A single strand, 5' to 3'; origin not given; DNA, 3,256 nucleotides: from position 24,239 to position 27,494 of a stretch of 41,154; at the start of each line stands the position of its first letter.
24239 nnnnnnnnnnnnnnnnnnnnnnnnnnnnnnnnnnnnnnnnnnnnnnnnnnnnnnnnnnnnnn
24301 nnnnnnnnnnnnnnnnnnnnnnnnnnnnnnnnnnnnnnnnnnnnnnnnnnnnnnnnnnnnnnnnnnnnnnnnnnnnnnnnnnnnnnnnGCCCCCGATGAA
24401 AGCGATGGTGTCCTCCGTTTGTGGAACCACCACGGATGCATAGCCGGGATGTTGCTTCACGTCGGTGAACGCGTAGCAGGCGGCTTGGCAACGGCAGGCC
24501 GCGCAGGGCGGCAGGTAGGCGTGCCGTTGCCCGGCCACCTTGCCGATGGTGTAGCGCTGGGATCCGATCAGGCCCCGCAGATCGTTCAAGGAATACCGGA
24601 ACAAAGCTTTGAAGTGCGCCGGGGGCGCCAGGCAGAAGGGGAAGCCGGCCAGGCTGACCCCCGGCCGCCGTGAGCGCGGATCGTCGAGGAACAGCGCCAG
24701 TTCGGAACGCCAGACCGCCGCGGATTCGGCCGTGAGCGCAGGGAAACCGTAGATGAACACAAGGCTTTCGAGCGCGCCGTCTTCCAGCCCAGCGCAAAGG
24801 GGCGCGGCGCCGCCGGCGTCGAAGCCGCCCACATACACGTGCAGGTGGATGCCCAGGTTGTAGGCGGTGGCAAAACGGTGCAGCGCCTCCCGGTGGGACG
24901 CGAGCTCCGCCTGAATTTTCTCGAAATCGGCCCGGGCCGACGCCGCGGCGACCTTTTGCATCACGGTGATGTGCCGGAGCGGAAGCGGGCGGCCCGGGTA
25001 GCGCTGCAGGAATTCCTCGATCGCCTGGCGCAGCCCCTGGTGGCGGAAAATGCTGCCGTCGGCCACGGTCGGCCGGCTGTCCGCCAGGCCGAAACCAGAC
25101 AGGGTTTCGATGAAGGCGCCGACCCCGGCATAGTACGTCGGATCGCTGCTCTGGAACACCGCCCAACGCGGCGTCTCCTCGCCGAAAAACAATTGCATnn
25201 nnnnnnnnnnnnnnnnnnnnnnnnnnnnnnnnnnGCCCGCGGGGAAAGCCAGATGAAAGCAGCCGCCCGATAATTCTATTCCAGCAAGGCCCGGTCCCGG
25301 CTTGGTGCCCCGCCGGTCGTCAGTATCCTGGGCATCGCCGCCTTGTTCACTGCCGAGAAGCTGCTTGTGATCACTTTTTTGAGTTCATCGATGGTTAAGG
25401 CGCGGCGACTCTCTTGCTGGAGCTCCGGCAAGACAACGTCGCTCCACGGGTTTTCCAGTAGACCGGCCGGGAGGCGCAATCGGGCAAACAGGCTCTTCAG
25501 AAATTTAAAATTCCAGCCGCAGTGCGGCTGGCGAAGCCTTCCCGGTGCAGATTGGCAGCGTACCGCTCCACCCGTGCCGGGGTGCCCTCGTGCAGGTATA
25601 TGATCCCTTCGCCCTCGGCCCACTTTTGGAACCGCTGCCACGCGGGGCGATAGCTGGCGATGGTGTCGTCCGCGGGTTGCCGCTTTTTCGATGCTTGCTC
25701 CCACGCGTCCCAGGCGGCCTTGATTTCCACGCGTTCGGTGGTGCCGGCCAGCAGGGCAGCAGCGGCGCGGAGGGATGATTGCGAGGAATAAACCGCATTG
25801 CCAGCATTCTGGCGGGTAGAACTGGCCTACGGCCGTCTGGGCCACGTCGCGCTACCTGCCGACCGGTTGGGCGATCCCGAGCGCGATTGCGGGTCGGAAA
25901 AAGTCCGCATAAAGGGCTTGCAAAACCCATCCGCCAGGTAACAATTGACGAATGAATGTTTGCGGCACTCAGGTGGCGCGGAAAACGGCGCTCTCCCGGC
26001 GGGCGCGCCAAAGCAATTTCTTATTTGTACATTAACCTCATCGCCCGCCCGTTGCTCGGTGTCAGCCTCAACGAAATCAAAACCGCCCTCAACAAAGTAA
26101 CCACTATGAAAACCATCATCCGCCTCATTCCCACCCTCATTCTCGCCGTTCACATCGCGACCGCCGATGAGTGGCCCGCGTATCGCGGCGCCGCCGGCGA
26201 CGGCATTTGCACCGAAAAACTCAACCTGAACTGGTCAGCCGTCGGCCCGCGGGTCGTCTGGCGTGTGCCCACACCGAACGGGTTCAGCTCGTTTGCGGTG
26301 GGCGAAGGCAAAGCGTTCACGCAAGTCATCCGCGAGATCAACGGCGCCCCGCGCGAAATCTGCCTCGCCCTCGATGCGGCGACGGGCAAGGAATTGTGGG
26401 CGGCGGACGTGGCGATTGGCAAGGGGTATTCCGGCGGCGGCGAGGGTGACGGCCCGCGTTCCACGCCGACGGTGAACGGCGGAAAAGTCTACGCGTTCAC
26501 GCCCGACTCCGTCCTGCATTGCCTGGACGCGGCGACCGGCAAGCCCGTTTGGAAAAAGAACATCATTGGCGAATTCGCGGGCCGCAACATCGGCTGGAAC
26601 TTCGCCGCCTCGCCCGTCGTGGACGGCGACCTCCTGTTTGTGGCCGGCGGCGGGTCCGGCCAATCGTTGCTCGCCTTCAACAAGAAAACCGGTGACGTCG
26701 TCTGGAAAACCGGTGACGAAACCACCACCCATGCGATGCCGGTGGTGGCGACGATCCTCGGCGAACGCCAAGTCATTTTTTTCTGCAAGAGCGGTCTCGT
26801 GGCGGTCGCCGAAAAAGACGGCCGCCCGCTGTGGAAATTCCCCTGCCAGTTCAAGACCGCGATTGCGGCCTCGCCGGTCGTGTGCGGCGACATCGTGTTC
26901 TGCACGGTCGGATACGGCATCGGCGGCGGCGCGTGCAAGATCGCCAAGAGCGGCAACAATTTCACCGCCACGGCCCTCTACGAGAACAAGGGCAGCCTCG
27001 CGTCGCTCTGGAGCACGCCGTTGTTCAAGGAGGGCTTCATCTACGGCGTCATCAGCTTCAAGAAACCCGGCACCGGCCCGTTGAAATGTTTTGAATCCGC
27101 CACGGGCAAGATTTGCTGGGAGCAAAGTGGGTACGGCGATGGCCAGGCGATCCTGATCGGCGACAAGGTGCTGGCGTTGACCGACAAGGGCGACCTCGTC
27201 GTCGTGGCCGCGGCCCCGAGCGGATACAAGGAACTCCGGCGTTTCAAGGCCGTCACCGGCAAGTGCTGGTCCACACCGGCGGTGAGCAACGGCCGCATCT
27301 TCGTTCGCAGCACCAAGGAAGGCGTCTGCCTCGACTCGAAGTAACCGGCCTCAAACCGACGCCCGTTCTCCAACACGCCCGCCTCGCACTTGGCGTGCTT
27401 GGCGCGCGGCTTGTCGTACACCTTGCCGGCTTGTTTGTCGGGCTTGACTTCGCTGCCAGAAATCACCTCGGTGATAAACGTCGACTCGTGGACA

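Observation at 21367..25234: Self-contained thioamidation-type cassette: TfuA-YcaO fusion + GG sulfur carrier + E1 enzyme, no precursor gene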

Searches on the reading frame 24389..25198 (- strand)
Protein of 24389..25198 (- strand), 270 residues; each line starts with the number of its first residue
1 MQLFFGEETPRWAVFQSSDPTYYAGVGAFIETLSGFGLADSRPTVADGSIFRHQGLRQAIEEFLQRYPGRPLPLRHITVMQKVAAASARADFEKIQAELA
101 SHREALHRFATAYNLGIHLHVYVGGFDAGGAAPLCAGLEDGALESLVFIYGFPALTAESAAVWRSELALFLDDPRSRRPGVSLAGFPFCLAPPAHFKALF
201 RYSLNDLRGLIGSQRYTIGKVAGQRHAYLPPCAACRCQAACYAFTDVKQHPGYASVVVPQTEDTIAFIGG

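Call 38: search_protein_families(library=pfam, proteins=[window:24389-25198:-], max_evalue=10)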
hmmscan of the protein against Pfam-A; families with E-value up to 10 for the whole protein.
seq(270 aa): 0 families

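Call 41: predict_structure(alignment_id=A2)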
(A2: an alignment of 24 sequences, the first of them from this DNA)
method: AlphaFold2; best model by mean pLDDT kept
length: 270 residues; sequences in the alignment: 24
mean_pLDDT: 89.9   pTM: 0.87
mean pLDDT of the five models: 89.9, 84.6, 83.5, 83.1, 79.4
residues with pLDDT >= 90: 188; 70-90: 70; 50-70: 5; < 50: 7
segments of 3 or more residues with pLDDT < 50: 264-270
pLDDT, mean of each block of 10 residues (from residue 1): 89 92 97 94 93 96 96 96 96 95 94 96 97 89 94 94 94 91 92 80 74 82 89 88 92 90 47
secondary structure, 60 per line:
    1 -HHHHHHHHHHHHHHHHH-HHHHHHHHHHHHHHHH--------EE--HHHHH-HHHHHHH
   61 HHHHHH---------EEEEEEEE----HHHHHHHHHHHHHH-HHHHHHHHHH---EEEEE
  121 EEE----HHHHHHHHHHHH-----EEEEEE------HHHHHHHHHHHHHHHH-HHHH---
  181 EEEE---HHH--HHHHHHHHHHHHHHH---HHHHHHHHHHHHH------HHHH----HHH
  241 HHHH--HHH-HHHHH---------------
elements in order: H2-18 H20-35 H48-52 H54-66 E76-83 H88-101 H103-112 E116-123 H128-139 E145-150 H157-172 H174-177 E181-184 H193-207 H211-223 H230-233 H238-244 H251-255
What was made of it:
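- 24410..25198 (-): N-terminal family-specific domain (~265 aa). It is a pseudo-radical-SAM/twitch-like half barrel with invariant Cys in FPFC...CX2CX5C (P0001 numbering C189, C232, C235, C241; nt 24476-24634). It has no CX3CX2C motif. AF2 pLDDT 89.9 (call 41).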

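Call 43: fold_search(model_id=the predicted structure, library=pdb)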
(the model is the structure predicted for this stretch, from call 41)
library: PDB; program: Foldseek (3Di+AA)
matches with E <= 10: 1195; with E <= 0.001: 0
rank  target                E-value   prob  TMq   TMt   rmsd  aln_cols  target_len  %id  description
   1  3ou8_B                4.7e-02  0.69  0.26  0.23   7.9       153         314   14  The crystal structure of adenosine deaminase from Pseudomonas aeruginosa (released 2010-10-13)
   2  6s04_B                5.0e-02  0.54  0.23  0.14   8.3       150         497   16  Crystal structure of an inverting family GH156 exosialidase from uncultured bacterium pG7 in complex with N-glycolylne (released 2019-11-06)
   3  1c90_A                6.7e-02  0.69  0.25  0.26   6.9       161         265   12  Endo-Beta-N-Acetylglucosaminidase H, E132Q Mutant (released 1999-11-26)
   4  3odm_D                8.0e-02  0.30  0.23  0.15   9.7       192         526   12  Archaeal-type phosphoenolpyruvate carboxylase (released 2011-02-02)
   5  3odm_C                8.4e-02  0.28  0.25  0.16  11.7       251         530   12  Archaeal-type phosphoenolpyruvate carboxylase (released 2011-02-02)
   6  3co4                  9.5e-02  0.75  0.28  0.25   6.1       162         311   11  Crystal structure of a chitinase from Bacteroides thetaiotaomicron (released 2008-04-08)
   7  5b3h_B                9.5e-02  0.16  0.20  0.15  16.2       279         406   14  The crystal structure of the JACKDAW/IDD10 bound to the heterodimeric SHR-SCR complex (released 2017-03-01)
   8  6e1j_A                1.0e-01  0.80  0.29  0.21   6.2       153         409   14  Crystal Structure of Methylthioalkylmalate Synthase (BjuMAM1.1) from Brassica juncea (released 2019-05-08)
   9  1p39                  1.0e-01  0.33  0.18  0.17   9.8       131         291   11  DC26 MUTANT OF VACCINIA VIRUS PROTEIN VP39 IN COMPLEX WITH S-ADENOSYLHOMOCYSTEINE AND M7G(5')PPPG (released 1997-09-17)
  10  1c8y                  1.1e-01  0.60  0.26  0.26   6.8       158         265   13  Endo-Beta-N-Acetylglucosaminidase H, D130A Mutant (released 1999-11-26)
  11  6e1j_B                1.3e-01  0.63  0.28  0.20   7.4       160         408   13  Crystal Structure of Methylthioalkylmalate Synthase (BjuMAM1.1) from Brassica juncea (released 2019-05-08)
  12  7k4y                  1.3e-01  0.54  0.30  0.27   7.9       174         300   16  Crystal structure of Kemp Eliminase HG3.17 at 343 K (released 2020-12-02)
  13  1ydo_A                1.6e-01  0.69  0.28  0.26   7.1       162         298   12  Crystal Structure of the Bacillis subtilis HMG-CoA Lyase, Northeast Structural Genomics Target SR181. (released 2005-07-05)
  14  1c91                  1.7e-01  0.51  0.24  0.25   6.6       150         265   11  Endo-Beta-N-Acetylglucosaminidase H, E132D (released 1999-11-26)
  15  3ivs_B                1.7e-01  0.30  0.23  0.19  10.7       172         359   12  Homocitrate Synthase Lys4 (released 2009-09-22)
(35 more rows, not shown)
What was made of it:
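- Closest known: SPASM/twitch radical-SAM maturases and 'pseudo-SAM/SPASM' proteins. Same: The weak fold matches are to partial TIM barrels (call 43).
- Tried and rejected: Foldseek against the PDB gave nothing for this domain (best E 0.047, TM below 0.3; call 43).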

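Call 50: search_protein_representatives(alignment_id=A2)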
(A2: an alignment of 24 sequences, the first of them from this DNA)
Query: 24 sequences, 275 profile positions. Proteins with E-value up to 0.001 (for the whole library): 27; up to 1e-10: 21; up to 1e-30: 14. The best 27 are listed.
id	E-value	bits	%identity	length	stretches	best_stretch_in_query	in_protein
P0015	2.8e-104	364.7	-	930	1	2-275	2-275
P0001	6.1e-101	353.8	-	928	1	6-275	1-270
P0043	7.7e-98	343.6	-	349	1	2-275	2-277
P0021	5.0e-96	337.7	-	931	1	3-275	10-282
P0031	1.8e-94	332.6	-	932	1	16-275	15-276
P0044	5.6e-85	301.4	-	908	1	3-275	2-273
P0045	1.1e-84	300.5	-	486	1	33-275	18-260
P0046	2.6e-81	289.4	-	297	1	34-275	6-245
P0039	6.0e-81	288.2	-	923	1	14-275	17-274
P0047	2.5e-59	217.3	-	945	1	30-273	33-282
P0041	6.9e-52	192.9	-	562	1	113-275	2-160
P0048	4.8e-34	134.4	-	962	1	39-275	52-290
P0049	5.6e-33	130.9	-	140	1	1-140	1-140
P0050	2.4e-32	128.8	-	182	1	6-142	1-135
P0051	2.8e-30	122.0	-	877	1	125-275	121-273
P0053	2.8e-28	115.4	-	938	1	10-275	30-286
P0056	7.6e-18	81.2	-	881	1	94-275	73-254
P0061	4.4e-05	39.4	-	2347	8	116-168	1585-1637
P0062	8.3e-04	35.2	-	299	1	101-249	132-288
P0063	9.6e-04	35.0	-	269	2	75-219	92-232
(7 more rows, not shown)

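Call 51: search_protein_families(library=pfam, proteins=[P0062, P0063, P0061, P0048, P0053, P0056, P0047], max_evalue=0.001)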
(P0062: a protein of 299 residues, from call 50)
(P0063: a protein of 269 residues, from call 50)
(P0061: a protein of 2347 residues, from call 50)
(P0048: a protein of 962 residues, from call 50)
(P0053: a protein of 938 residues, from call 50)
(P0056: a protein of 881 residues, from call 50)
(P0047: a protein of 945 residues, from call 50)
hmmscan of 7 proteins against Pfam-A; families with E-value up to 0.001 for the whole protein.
P0062 (299 aa): 1 family
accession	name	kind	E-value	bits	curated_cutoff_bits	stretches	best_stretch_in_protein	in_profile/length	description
PF04055.27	Radical_SAM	-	1.3e-11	45.4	29.5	1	10-176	2-166/166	Radical SAM superfamily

P0063 (269 aa): 2 families
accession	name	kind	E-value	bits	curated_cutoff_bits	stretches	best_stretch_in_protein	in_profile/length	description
PF04055.27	Radical_SAM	-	7.5e-17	62.4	29.5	1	6-156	2-164/166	Radical SAM superfamily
PF13353.11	Fer4_12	-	2.6e-05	24.9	22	1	10-124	21-136/137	4Fe-4S single cluster domain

P0061 (2347 aa): 7 families
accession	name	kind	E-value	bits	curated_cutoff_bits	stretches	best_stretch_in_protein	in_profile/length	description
PF17963.7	Big_9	-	5.8e-100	328.8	23.6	9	1874-1960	1-89/89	Bacterial Ig domain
PF17892.7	Cadherin_5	-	4.3e-97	318.7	26.5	9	1873-1961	1-97/98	Cadherin-like domain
PF17803.7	Cadherin_4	-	6.4e-47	158.4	25.1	9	2229-2289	2-66/71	Bacterial cadherin-like domain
PF16184.11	Cadherin_3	-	1.4e-20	73.7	25.5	0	1971-2052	20-106/106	Cadherin-like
PF08904.16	EipB_like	-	8.5e-12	45.6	25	0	1934-2000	29-95/249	EipB-like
PF07076.17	DUF1344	-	2.7e-11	43.5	23.1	0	1575-1592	14-31/60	Protein of unknown function (DUF1344)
PF13205.12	Big_5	-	7.8e-10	39.9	23.6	1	636-757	1-103/105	Bacterial Ig-like domain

P0048 (962 aa): 2 families
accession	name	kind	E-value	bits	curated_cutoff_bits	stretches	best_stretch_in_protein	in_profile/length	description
PF02624.21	YcaO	-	4.4e-34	118.7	25.7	1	607-909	1-324/325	YcaO cyclodehydratase, ATP-ad Mg2+-binding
PF07812.18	TfuA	-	1.6e-20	73.5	30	1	331-445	1-117/119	TfuA-like protein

P0053 (938 aa): 2 families
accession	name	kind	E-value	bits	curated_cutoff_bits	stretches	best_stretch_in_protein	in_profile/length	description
PF02624.21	YcaO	-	6.6e-29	101.7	25.7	1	606-905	2-323/325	YcaO cyclodehydratase, ATP-ad Mg2+-binding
PF07812.18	TfuA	-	3.1e-24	85.5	30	1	329-442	1-116/119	TfuA-like protein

P0056 (881 aa): 2 families
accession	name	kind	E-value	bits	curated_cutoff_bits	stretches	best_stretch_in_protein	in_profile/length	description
PF02624.21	YcaO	-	1.3e-30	107.3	25.7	1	566-848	1-324/325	YcaO cyclodehydratase, ATP-ad Mg2+-binding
PF07812.18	TfuA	-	2.3e-23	82.7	30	1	295-409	1-117/119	TfuA-like protein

P0047 (945 aa): 2 families
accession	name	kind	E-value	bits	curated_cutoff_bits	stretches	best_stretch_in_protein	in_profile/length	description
PF02624.21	YcaO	-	2e-34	119.8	25.7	1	606-905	7-324/325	YcaO cyclodehydratase, ATP-ad Mg2+-binding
PF07812.18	TfuA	-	9.3e-14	51.7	30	1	333-429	13-111/119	TfuA-like protein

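Call 83: search_protein_families(library=ncbifam, proteins=[P0062, P0063, window:24389-25198:-], max_evalue=0.1)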
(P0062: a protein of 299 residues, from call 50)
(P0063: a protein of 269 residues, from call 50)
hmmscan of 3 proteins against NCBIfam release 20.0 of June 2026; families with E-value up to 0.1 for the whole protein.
P0062 (299 aa): 14 families
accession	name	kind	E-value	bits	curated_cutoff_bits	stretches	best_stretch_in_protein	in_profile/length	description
NF038283.1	viperin_w_prok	equivalog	4.9e-15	55.5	180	1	11-188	8-190/281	viperin family antiviral radical SAM protein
TIGR04317.1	W_rSAM_matur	equivalog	1.3e-14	54.1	380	1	3-188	2-183/349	tungsten cofactor oxidoreductase radical SAM maturase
TIGR02666.1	moaA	equivalog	1.7e-10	40.4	284.05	1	8-205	13-209/336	GTP 3',8-cyclase MoaA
TIGR02495.1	NrdG2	equivalog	1.6e-08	34.1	131.15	1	14-180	25-184/193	anaerobic ribonucleoside-triphosphate reductase activating protein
TIGR02668.1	moaA_archaeal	equivalog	6.9e-07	28.5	325.25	1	4-208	9-204/303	GTP 3',8-cyclase MoaA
NF038332.1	rSAM_rare_HxsC4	exception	1.9e-06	27.3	500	1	5-287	14-318/335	radical SAM protein HxsC4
TIGR03977.1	rSAM_pair_HxsC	equivalog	3.2e-06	26.3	267.9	1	14-288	34-288/292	His-Xaa-Ser system radical SAM maturase HxsC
TIGR02493.1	PFLA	equivalog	1.4e-05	24.6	231.75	1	14-149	24-162/235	pyruvate formate-lyase-activating protein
TIGR04054.1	rSAM_NirJ1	equivalog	3.2e-05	22.7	650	1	13-201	44-225/387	putative heme d1 biosynthesis radical SAM protein NirJ1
TIGR02109.1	PQQ_syn_pqqE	equivalog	0.00088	18.3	381.35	1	11-184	13-177/358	pyrroloquinoline quinone biosynthesis protein PqqE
TIGR04251.1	SCM_rSAM_ScmF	equivalog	0.0014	18.1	400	0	5-90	4-91/353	SynChlorMet cassette radical SAM/SPASM protein ScmF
TIGR04051.1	rSAM_NirJ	equivalog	0.0048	15.9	515.45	1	11-112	8-108/354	heme d1 biosynthesis radical SAM protein NirJ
TIGR04085.1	rSAM_more_4Fe4S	domain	0.03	14.7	27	1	261-287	43-72/93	SPASM domain-containing protein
TIGR00230.1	sfsA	equivalog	0.044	13.1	126.45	1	136-204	96-164/234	DNA/RNA nuclease SfsA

P0063 (269 aa): 44 families (the best 25 are shown)
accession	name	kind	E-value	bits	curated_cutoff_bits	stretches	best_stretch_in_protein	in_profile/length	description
TIGR03977.1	rSAM_pair_HxsC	equivalog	5.1e-27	94.5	267.9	1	7-254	31-290/292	His-Xaa-Ser system radical SAM maturase HxsC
TIGR02668.1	moaA_archaeal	equivalog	4.4e-21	75.1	325.25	1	2-245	11-253/303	GTP 3',8-cyclase MoaA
TIGR02666.1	moaA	equivalog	3.2e-20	72.4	284.05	1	2-246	11-266/336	GTP 3',8-cyclase MoaA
NF038332.1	rSAM_rare_HxsC4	exception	1.9e-19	70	500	1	3-155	16-178/335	radical SAM protein HxsC4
NF001199.0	PRK00164.2-1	equivalog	8e-18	64.6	231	1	2-193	13-210/308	GTP 3',8-cyclase MoaA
NF038283.1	viperin_w_prok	equivalog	8.7e-17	61.2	180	1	7-182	8-199/281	viperin family antiviral radical SAM protein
TIGR04303.1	GeoRSP_rSAM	equivalog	1.4e-15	57.7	400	1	6-169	10-175/325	GeoRSP system radical SAM/SPASM protein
TIGR04546.1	rSAM_ahbC_deAc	equivalog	1.6e-15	56.8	650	1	6-167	44-209/390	12,18-didecarboxysiroheme deacetylase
TIGR04545.1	rSAM_ahbD_hemeb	equivalog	5.4e-15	55.7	500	1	7-198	6-210/339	heme b synthase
TIGR04054.1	rSAM_NirJ1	equivalog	6.4e-14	51.4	650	1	6-167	41-206/387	putative heme d1 biosynthesis radical SAM protein NirJ1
NF050035.1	rSAM_WgK_link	exception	1e-13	51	650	1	5-180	13-196/367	radical SAM/SPASM peptide maturase WgkB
TIGR04051.1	rSAM_NirJ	equivalog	1.1e-13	50.9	515.45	1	6-169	7-174/354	heme d1 biosynthesis radical SAM protein NirJ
TIGR04053.2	TIGR04053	equivalog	1.2e-13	51.1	395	1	10-179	24-197/366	TIGR04053 family radical SAM/SPASM domain-containing protein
TIGR04340.1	rSAM_ACGX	hypoth_equivalog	3.7e-13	49.4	400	1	22-165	32-176/341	radical SAM/SPASM domain protein, ACGX system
TIGR04251.1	SCM_rSAM_ScmF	equivalog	4.3e-13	49.4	400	1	6-168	9-182/353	SynChlorMet cassette radical SAM/SPASM protein ScmF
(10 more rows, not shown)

seq(270 aa): 0 families

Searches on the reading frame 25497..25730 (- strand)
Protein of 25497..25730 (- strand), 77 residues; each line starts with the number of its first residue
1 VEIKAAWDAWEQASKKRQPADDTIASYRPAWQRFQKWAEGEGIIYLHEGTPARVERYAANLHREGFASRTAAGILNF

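Call 77: search_protein_families(library=pfam, proteins=[window:25497-25730:-], max_evalue=0.1)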
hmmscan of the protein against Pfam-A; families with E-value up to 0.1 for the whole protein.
window:25497-25730:- (77 aa): 2 families
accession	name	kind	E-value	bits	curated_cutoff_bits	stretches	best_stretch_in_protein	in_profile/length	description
PF02899.23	Phage_int_SAM_1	-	0.0003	21.4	22.3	1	14-72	9-66/83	Phage integrase, N-terminal SAM-like domain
PF13102.12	Phage_int_SAM_5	-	0.046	14.5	22.3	1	14-75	12-72/98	Phage integrase SAM-like domain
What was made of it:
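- Checked: The 'decayed integrase' is only weakly supported: Phage_int_SAM_1, E 3e-4, 21.4 bits, just under the 22.3 cut-off (call 77).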

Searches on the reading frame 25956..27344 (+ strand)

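Call 3: search_protein_families(library=pfam, proteins=[window:25956-27344:+], max_evalue=0.01)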
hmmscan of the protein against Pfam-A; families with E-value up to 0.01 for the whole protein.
window:25956-27344:+ (462 aa): 3 families
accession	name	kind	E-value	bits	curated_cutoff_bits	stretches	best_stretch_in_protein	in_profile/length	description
PF13360.13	PQQ_2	-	1.8e-30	106.8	27.6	2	137-321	6-179/233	Outer membrane protein assembly factor BamB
PF13570.13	Beta-prop_ACSF4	-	7.7e-15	55.5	133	2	138-310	75-223/329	Beta-alanine-activating enzyme, beta-propeller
PF01011.28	PQQ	-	5e-12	45.7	26.7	2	215-273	538-594/595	Glucose/ethanol/alcohol dehydrogenase, beta-propeller domain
